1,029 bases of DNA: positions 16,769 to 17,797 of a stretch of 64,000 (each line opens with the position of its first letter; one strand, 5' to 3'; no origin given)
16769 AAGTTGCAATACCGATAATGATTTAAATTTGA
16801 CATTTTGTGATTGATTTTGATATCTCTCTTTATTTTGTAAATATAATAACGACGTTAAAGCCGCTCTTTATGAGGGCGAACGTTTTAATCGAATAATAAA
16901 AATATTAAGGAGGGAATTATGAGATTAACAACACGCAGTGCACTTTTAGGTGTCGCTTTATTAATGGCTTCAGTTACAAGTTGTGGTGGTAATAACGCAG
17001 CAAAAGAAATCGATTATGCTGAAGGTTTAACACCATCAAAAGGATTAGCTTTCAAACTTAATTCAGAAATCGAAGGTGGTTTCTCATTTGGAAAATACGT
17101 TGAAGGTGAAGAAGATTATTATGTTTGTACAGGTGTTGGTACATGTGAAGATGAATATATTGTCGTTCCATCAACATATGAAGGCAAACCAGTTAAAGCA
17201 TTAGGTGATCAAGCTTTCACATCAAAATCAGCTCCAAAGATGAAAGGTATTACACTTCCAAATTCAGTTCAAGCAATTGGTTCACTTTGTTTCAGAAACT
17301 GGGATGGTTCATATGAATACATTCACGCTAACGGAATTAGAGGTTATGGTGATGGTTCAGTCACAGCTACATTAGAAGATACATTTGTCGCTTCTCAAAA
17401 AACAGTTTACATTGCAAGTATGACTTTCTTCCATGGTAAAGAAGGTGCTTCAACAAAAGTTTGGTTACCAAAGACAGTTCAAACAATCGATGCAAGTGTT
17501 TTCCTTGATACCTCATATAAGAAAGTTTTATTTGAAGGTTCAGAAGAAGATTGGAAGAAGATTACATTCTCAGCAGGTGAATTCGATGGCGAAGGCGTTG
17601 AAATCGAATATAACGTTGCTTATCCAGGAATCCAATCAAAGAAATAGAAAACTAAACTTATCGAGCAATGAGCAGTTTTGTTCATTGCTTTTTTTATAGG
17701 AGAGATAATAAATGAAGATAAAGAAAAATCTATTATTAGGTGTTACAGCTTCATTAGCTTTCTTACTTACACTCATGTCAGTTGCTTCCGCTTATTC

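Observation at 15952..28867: Duplicated surface-glycosidase cassette, each divergently paired with a LytTR regulator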

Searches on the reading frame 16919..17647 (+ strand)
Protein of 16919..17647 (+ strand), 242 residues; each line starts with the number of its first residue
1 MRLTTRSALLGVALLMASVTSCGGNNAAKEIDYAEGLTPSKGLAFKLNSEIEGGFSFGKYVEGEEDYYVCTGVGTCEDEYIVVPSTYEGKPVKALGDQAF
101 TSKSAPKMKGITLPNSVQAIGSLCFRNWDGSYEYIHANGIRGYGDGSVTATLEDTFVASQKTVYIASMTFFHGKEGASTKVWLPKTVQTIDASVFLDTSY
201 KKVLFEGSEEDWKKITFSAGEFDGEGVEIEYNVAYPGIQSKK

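Call 3: search_protein_families(library=pfam, proteins=[window:16919-17647:+], max_evalue=0.01)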
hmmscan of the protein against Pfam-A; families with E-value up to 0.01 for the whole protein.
window:16919-17647:+ (242 aa): 1 family
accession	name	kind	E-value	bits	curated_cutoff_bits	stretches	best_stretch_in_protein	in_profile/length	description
PF13306.12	LRR_5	-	2.7e-07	31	27.7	1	95-218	3-121/127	BspA type Leucine rich repeat region (6 copies)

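Call 4: search_protein_families(library=ncbifam, proteins=[window:16919-17647:+], max_evalue=0.01)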
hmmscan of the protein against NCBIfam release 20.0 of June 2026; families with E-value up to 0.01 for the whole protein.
window:16919-17647:+ (242 aa): 1 family
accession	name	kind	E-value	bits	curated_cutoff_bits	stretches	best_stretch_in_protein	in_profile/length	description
NF047961.1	adhesin_HupY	equivalog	0.0065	14.6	1250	1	92-205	485-594/978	leucine-rich repeat adhesin HupY/LrrG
